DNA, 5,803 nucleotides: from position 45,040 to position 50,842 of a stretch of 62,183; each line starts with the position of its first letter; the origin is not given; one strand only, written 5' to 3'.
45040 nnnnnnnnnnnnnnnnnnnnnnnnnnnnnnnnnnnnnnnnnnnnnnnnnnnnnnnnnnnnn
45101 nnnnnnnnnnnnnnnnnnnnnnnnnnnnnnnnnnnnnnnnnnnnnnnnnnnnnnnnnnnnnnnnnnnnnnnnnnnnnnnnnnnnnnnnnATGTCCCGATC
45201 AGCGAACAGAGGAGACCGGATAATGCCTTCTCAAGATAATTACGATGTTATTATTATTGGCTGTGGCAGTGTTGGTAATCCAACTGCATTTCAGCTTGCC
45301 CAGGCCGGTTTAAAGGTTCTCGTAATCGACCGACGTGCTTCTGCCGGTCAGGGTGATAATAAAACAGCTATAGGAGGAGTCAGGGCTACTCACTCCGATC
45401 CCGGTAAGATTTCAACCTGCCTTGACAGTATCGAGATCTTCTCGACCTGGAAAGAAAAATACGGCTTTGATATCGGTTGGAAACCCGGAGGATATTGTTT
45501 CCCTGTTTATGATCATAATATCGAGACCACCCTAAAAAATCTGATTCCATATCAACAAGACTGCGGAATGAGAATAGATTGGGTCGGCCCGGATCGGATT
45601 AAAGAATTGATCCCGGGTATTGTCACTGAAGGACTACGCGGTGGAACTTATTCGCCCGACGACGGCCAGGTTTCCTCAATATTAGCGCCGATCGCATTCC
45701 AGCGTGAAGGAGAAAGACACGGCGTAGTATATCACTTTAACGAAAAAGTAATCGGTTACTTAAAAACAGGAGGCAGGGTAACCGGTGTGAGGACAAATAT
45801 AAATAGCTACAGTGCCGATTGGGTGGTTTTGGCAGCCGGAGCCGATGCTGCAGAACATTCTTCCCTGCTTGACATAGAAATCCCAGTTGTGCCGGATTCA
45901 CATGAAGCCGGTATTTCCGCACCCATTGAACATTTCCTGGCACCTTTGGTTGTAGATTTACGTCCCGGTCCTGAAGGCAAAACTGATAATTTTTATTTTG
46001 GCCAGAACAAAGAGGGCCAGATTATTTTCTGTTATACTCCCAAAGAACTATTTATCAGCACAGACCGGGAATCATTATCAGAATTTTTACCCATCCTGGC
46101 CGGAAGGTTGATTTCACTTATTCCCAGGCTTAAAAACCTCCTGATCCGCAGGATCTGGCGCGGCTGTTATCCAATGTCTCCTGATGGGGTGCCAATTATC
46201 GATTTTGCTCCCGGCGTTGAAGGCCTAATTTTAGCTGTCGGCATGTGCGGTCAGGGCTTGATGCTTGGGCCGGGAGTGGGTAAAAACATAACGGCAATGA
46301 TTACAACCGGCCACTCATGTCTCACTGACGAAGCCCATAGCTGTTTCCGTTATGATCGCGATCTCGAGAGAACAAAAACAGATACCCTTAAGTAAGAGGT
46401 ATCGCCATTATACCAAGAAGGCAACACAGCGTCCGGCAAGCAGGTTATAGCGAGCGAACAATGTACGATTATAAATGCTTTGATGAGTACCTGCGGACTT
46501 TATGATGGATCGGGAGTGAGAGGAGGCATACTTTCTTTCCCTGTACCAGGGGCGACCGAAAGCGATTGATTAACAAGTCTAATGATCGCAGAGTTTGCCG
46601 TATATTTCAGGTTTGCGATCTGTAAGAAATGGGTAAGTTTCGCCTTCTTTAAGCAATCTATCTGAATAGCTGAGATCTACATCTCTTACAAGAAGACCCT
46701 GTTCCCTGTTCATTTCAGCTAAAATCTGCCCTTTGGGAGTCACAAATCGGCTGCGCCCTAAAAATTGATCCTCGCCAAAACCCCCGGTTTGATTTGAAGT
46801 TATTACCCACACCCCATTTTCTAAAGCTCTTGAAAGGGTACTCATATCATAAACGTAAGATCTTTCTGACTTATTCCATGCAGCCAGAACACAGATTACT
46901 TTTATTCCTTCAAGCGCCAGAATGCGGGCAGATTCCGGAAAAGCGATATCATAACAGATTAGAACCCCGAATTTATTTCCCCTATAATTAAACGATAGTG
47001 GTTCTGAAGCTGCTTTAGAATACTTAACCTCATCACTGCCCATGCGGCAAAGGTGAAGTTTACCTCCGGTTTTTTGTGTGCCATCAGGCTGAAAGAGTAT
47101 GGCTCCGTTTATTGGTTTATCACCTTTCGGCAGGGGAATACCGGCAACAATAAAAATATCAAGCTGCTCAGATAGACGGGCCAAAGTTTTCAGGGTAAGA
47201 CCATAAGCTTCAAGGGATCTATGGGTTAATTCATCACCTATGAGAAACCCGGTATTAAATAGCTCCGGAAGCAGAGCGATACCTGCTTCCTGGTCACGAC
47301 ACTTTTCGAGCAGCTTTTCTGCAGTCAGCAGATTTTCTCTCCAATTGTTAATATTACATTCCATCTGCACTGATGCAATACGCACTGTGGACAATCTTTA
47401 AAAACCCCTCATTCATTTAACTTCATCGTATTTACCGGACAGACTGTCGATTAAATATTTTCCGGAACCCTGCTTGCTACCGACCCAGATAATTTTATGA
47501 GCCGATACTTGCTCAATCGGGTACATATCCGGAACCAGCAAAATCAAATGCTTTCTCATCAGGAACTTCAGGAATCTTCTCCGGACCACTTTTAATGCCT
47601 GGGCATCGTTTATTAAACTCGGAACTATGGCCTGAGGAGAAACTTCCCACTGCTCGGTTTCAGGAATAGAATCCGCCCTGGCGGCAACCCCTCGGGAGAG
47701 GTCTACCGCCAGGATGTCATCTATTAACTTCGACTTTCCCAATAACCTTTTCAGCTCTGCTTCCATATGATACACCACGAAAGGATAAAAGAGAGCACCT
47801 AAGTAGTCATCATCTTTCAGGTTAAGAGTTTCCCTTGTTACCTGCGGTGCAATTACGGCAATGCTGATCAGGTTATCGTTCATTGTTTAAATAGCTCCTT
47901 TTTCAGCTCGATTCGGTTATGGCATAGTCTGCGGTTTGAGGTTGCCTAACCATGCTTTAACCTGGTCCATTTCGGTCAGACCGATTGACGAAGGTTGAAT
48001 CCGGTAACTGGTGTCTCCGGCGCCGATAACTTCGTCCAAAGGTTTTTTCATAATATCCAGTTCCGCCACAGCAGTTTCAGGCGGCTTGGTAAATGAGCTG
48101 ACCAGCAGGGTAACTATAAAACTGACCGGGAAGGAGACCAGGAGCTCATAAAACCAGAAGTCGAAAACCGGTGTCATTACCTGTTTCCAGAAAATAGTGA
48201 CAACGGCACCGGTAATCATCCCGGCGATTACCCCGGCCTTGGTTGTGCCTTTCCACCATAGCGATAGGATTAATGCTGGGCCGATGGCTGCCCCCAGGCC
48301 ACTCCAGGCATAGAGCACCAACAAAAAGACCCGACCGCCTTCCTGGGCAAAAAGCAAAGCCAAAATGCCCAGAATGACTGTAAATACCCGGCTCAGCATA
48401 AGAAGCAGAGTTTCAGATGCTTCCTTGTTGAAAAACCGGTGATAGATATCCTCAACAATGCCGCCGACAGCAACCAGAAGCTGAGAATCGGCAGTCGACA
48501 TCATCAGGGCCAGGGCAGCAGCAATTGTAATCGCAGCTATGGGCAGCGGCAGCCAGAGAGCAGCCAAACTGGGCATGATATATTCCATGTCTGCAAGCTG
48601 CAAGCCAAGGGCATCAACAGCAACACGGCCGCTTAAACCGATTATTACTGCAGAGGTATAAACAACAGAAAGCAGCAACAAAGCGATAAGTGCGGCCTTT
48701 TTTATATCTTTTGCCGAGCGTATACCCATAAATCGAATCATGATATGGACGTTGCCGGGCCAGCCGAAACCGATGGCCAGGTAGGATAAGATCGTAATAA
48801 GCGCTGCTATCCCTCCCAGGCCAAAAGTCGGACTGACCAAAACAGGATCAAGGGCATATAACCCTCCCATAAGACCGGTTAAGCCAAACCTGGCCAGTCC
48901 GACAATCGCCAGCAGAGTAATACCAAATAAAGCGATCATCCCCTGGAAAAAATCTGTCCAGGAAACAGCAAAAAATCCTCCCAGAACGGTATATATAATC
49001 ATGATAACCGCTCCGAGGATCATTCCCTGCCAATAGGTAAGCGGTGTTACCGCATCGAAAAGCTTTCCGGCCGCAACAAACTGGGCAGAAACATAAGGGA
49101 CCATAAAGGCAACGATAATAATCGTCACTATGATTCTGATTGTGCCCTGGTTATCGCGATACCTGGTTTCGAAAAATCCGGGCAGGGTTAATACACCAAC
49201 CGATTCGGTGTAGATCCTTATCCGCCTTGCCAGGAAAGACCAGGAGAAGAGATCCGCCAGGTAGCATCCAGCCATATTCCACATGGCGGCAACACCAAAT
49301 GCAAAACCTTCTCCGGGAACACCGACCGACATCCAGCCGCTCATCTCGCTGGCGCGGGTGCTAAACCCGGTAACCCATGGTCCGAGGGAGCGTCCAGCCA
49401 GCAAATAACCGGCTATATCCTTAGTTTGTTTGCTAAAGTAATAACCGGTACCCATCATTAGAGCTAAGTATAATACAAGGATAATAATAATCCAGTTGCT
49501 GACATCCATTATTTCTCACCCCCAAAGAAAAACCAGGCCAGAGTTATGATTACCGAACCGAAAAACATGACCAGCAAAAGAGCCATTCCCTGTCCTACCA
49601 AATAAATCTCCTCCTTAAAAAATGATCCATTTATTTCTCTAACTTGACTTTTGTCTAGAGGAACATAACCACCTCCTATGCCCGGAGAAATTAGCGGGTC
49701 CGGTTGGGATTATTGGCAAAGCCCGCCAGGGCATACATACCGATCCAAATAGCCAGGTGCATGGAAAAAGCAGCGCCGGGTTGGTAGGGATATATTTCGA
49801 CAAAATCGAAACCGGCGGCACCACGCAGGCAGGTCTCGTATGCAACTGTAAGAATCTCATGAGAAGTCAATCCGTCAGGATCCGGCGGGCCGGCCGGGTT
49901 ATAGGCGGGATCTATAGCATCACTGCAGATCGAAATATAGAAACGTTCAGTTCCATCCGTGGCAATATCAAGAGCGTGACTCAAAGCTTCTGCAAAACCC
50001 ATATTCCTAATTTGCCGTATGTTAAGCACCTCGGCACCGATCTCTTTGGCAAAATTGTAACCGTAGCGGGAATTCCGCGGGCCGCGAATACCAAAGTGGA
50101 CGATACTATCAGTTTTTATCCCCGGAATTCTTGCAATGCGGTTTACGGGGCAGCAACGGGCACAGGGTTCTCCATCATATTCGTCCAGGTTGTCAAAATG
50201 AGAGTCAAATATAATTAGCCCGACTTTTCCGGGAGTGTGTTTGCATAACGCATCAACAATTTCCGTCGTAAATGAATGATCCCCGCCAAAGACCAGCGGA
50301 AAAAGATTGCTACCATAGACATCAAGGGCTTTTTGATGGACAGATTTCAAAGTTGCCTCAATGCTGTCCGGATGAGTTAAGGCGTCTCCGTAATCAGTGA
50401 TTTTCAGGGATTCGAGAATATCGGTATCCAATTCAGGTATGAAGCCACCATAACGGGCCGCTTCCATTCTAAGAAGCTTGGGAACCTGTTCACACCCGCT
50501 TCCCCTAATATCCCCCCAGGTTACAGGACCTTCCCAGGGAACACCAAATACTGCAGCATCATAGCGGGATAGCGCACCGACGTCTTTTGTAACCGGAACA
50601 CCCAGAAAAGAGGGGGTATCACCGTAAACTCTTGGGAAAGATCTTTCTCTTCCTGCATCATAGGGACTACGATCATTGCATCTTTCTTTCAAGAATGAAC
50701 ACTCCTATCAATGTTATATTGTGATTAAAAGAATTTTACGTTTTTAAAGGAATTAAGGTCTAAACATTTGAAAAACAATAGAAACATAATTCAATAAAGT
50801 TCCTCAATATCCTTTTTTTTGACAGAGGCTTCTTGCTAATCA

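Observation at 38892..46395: HydABC/Bfu-type NuoEF fusion + 1316-aa mega-fusion + DAO flavoenzyme: a candidate NAD(H)/ferredoxin-coupled amine (proline/sarcosine/opine-type) dehydrogenase complex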

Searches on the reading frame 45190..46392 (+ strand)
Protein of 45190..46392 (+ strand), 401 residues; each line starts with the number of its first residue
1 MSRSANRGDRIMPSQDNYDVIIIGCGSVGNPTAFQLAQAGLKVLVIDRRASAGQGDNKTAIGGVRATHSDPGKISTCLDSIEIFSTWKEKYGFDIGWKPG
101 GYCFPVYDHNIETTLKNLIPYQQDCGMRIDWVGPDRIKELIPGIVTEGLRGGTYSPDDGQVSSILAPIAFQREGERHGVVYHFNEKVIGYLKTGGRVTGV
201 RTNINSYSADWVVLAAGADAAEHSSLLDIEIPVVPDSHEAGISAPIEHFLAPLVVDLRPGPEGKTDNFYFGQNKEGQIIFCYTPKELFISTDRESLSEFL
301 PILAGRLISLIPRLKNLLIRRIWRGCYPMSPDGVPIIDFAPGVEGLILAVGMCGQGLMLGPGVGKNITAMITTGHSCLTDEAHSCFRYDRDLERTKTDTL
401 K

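Call 3: search_protein_families(library=pfam, proteins=[window:45190-46392:+], max_evalue=0.01)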
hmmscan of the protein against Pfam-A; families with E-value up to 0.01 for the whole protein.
window:45190-46392:+ (401 aa): 12 families
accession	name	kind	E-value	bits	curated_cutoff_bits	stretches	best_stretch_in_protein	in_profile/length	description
PF01266.30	DAO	-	7.6e-54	184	27.9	1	19-369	1-352/353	FAD dependent oxidoreductase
PF07992.20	Pyr_redox_2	-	1.9e-06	28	26.1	1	18-220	1-111/291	Pyridine nucleotide-disulphide oxidoreductase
PF03486.20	HI0933_like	-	2.4e-06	27.6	50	1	19-68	2-51/244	HI0933-like protein Rossmann domain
PF01946.23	Thi4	-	1.3e-05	25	26.2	1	18-56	18-57/235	Thi4 family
PF01494.25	FAD_binding_3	-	0.0006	19.6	22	1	18-52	2-36/349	FAD binding domain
PF12831.13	FAD_oxidored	-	0.00065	19.5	27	0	19-53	1-35/416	FAD dependent oxidoreductase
PF02558.23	ApbA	-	0.00097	19.2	22.2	1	20-50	1-31/150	Ketopantoate reductase PanE/ApbA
PF02737.24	3HCDH_N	-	0.0044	17.4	22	1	20-57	2-39/180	3-hydroxyacyl-CoA dehydrogenase, NAD binding domain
PF03721.20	UDPG_MGDP_dh_N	-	0.0048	16.9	27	1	20-48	3-31/187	UDP-glucose/GDP-mannose dehydrogenase family, NAD binding domain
PF13450.12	NAD_binding_8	-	0.0054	17.4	21.9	0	22-53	1-32/68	NAD(P)-binding Rossmann-like domain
PF02254.24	TrkA_N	-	0.0056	17.4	23.8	0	20-50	1-31/116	TrkA-N domain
PF03435.24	Sacchrp_dh_NADP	-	0.0064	17.3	25.1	0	20-56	1-39/129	Saccharopine dehydrogenase NADP binding domain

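Call 4: search_protein_families(library=ncbifam, proteins=[window:45190-46392:+], max_evalue=0.01)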
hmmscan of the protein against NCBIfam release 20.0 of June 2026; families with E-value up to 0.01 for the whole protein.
window:45190-46392:+ (401 aa): 85 families (the best 25 are shown)
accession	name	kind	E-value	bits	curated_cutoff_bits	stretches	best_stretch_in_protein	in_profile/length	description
TIGR02352.1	thiamin_ThiO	equivalog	1.3e-30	106.7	250.8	2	20-226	1-213/351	glycine oxidase ThiO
NF001933.0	PRK00711.1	subfamily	1.5e-25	90.1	383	3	116-235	151-272/429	D-amino acid dehydrogenase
TIGR01373.1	soxB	subfamily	6.8e-22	77.9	529.45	1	15-387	28-398/407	sarcosine oxidase subunit beta family protein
NF008425.0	PRK11259.1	equivalog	1.7e-21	76.6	257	1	16-232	3-215/377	N-methyl-L-tryptophan oxidase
TIGR03364.1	HpnW_proposed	hypoth_equivalog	7.7e-18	64.7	285.1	1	18-220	1-197/365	TIGR03364 family FAD-dependent oxidoreductase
TIGR01377.1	soxA_mon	subfamily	8.1e-17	61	479.65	2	18-235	1-215/381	amino oxidase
NF007450.0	PRK10015.1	subfamily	5.5e-08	31.9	466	1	14-63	2-48/429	FAD-dependent oxidoreductase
NF050086.1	pipecolate_AmaA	exception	2e-07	30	600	1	12-74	20-82/425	L-pipecolate oxidase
NF040813.1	pro_dh_Thprot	equivalog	2.9e-07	29.9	600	1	325-371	305-348/362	D-proline dehydrogenase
TIGR02032.1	GG-red-SF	subfamily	3e-07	30.4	158.8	1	18-53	1-36/297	geranylgeranyl reductase family protein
NF006130.0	PRK08274.1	equivalog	4.5e-07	29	369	1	15-75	3-63/467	FAD-dependent tricarballylate dehydrogenase TcuA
NF045637.1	carotdesatCrtDProt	equivalog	6.4e-07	28.3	580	1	20-53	1-34/485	1-hydroxycarotenoid 3,4-desaturase CrtD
NF004829.0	PRK06183.1-3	subfamily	7.1e-07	28.3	390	1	14-51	5-42/520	bifunctional 3-(3-hydroxy-phenyl)propionate/3-hydroxycinnamic acid hydroxylase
NF004943.0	PRK06292.2-1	equivalog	1.4e-06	27.4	432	1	16-50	2-36/456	dihydrolipoyl dehydrogenase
TIGR03377.1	glycerol3P_GlpA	equivalog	1.9e-06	26.7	552.8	1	19-236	1-220/530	anaerobic glycerol-3-phosphate dehydrogenase subunit GlpA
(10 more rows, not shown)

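Call 27: search_solved_structures(query=window:45223-46392:+, max_evalue=0.00001)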
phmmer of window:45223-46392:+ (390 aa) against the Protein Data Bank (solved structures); distinct sequences matched with E-value up to 0.00001: 28.
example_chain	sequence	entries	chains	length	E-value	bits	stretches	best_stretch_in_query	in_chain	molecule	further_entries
1y56_B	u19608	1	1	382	1.4e-42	149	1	7-384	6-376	sarcosine oxidase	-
4pab_A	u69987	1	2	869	2.9e-17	65.6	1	4-363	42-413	Dimethylglycine dehydrogenase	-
7cyx_A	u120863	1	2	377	4e-17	65.1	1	5-360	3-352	Glycine oxidase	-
1pj5_A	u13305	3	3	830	1.9e-16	63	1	9-235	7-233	N,N-dimethylglycine oxidase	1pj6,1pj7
3gsi_A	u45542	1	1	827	2.3e-16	62.7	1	9-235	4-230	N,N-dimethylglycine oxidase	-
5l46_A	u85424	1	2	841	2.9e-16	62.3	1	5-363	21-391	Dimethylglycine dehydrogenase, mitochondrial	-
4p9s_A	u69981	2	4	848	4.6e-16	61.7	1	4-363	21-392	Dimethylglycine dehydrogenase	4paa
4ysh_A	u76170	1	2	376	9.8e-16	60.6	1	6-360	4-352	Glycine oxidase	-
3ada_B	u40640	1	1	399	3.5e-15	58.8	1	5-372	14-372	SARCOSINE OXIDASE BETA SUBUNIT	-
1vrq_B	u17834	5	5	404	3.7e-15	58.7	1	5-372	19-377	Sarcosine oxidase beta subunit | Subunit beta of sarcosine oxidase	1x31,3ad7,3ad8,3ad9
6j38_A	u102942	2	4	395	1.7e-13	53.2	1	4-379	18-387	FAD-dependent glycine oxydase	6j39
2gag_B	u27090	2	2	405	4.9e-13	51.7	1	5-383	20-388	heterotetrameric sarcosine oxidase beta-subunit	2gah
3bhf_A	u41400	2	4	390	4.7e-11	45.2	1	6-230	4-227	Monomeric sarcosine oxidase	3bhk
3m0o_A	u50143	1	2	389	5.1e-11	45.1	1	6-230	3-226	Monomeric sarcosine oxidase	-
1l9c_A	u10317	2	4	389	5.2e-11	45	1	6-230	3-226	Monomeric Sarcosine Oxidase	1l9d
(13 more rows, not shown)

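Call 54: search_solved_structures(query=window:45223-46392:+, max_evalue=1e-30, show_alignments=1)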
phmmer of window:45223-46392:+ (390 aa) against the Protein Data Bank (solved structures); distinct sequences matched with E-value up to 1e-30: 1.
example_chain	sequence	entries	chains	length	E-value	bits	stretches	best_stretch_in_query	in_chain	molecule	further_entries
1y56_B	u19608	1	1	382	1.4e-42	149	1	7-384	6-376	sarcosine oxidase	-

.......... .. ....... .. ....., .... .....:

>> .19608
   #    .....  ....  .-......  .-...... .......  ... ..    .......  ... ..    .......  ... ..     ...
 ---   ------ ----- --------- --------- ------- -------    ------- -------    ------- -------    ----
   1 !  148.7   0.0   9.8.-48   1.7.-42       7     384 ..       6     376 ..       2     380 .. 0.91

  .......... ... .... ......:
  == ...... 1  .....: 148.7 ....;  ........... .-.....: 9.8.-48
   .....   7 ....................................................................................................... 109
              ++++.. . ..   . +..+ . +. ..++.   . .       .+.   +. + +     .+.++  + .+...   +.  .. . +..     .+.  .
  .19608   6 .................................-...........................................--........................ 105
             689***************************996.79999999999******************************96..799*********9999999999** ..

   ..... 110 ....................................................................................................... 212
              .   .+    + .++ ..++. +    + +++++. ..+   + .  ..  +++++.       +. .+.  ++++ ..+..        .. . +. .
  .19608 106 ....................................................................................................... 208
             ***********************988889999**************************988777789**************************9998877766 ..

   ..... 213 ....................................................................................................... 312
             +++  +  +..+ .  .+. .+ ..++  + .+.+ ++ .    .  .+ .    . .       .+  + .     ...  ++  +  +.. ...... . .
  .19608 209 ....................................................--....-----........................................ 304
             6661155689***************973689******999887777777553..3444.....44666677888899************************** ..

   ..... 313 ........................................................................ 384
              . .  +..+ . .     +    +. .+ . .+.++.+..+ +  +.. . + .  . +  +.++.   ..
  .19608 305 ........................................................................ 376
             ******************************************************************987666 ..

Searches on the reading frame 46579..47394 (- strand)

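Call 9: search_protein_families(library=pfam, proteins=[window:46579-47394:-], max_evalue=0.001)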
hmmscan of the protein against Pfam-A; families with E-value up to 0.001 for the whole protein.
window:46579-47394:- (271 aa): 1 family
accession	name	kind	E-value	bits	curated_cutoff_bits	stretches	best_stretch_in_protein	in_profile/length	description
PF00795.27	CN_hydrolase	-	1.4e-39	136.4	23.2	1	5-243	1-250/256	Carbon-nitrogen hydrolase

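Call 29: search_protein_families(library=ncbifam, proteins=[window:46579-47394:-], max_evalue=0.00001)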
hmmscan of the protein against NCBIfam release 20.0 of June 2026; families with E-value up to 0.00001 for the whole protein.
window:46579-47394:- (271 aa): 9 families
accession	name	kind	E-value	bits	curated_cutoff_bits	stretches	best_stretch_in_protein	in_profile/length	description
NF040852.1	nitrile_Arch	equivalog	1.2e-31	109.9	500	1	4-265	1-260/262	nitrilase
NF007757.0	PRK10438.1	equivalog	6.1e-24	84.6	249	1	1-257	1-247/256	amidohydrolase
TIGR03381.1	agmatine_aguB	equivalog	6e-22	78.3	410.25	1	4-268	1-279/279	N-carbamoylputrescine amidase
NF033621.1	de_GSH_amidase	exception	1.8e-21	76.7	355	1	16-261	11-254/260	deaminated glutathione amidase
NF010588.0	PRK13981.1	equivalog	1.1e-20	73.6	479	1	2-230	3-234/546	NAD+ synthase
TIGR00546.1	lnt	equivalog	2.3e-10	40.3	132.9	1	125-204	301-384/395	apolipoprotein N-acyltransferase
NF002730.0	PRK02628.1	equivalog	2.3e-10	39.3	473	1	3-102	12-112/677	NAD(+) synthase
NF043013.1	DeGluthAmidYersProt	equivalog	2.6e-08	33.3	500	1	139-227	149-238/278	deaminated glutathione amidase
NF009803.0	PRK13287.1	equivalog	2.1e-06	26.7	406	1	89-232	108-249/333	formamidase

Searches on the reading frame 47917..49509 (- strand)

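Call 9: search_protein_families(library=pfam, proteins=[window:47917-49509:-], max_evalue=0.001)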
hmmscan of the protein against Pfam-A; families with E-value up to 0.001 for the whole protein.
window:47917-49509:- (530 aa): 1 family
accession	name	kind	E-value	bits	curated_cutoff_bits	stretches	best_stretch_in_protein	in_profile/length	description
PF00474.23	SSF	-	6.1e-70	236.6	22.8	1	35-434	1-406/406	Sodium:solute symporter family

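Call 29: search_protein_families(library=ncbifam, proteins=[window:47917-49509:-], max_evalue=0.00001)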
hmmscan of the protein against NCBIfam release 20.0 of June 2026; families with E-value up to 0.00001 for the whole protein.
window:47917-49509:- (530 aa): 10 families
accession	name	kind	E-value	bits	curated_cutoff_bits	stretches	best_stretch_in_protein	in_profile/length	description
TIGR02121.1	Na_Pro_sym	equivalog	5.3e-112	375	515.5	1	6-485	2-481/488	sodium/proline symporter PutP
NF011948.0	PRK15419.1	equivalog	1.5e-73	248.4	955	1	1-482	1-481/502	sodium/proline symporter PutP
TIGR00813.1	sss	superfamily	1.1e-67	229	184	1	35-434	1-411/411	sodium/solute symporter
TIGR02119.1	panF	equivalog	6.6e-54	183.7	328.05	1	7-474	3-468/471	sodium/pantothenate symporter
TIGR03648.1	Na_symport_lg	subfamily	5e-30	104.5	320.75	2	320-484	358-540/547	VC_2705 family sodium/solute symporter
NF006903.2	PRK09395.1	subfamily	2.3e-24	85.7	750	1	7-476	37-523/552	cation/acetate symporter ActP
NF007790.0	PRK10484.1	equivalog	2.4e-22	79.4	401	1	8-475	6-484/527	solute:sodium symporter family transporter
TIGR02711.1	symport_actP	equivalog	1.1e-18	67.3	1099.25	1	7-469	34-513/549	cation/acetate symporter ActP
NF058657.1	MncbAcdTpMctC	equivalog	1.7e-18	66.4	670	1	8-484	9-511/527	monocarboxylic acid transporter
NF009135.0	PRK12488.1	subfamily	4.2e-18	65.2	850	1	7-444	34-482/549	cation/acetate symporter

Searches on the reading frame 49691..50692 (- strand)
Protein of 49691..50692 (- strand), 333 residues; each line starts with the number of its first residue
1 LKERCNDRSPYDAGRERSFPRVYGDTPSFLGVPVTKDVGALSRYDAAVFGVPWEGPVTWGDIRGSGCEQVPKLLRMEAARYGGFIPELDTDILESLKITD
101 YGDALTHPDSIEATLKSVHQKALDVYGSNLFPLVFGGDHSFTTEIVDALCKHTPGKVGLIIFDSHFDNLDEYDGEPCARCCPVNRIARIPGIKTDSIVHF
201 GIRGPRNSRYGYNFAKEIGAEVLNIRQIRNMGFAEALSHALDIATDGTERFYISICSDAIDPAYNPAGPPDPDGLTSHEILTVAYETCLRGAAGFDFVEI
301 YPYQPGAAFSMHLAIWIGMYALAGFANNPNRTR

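Call 9: search_protein_families(library=pfam, proteins=[window:49691-50692:-], max_evalue=0.001)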
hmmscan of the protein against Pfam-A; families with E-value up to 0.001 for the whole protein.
window:49691-50692:- (333 aa): 1 family
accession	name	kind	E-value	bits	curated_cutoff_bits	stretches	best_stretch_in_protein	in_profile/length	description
PF00491.26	Arginase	-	1.6e-53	182.5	22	1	45-320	2-276/280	Arginase family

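Call 29: search_protein_families(library=ncbifam, proteins=[window:49691-50692:-], max_evalue=0.00001)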
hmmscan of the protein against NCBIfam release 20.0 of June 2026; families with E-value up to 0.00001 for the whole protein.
window:49691-50692:- (333 aa): 4 families
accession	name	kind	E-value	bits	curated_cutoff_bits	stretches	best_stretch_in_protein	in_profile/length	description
TIGR01230.1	agmatinase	equivalog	1.1e-29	103.9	174.3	1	45-304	14-256/275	agmatinase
NF002564.0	PRK02190.1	subfamily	3.3e-27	95.5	302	1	22-308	14-284/307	agmatinase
TIGR01227.1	hutG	equivalog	1.8e-23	83.2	229.15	1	42-301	33-285/307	formimidoylglutamase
TIGR01229.1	rocF_arginase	equivalog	6.7e-14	51.9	227.6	1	102-302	56-273/300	arginase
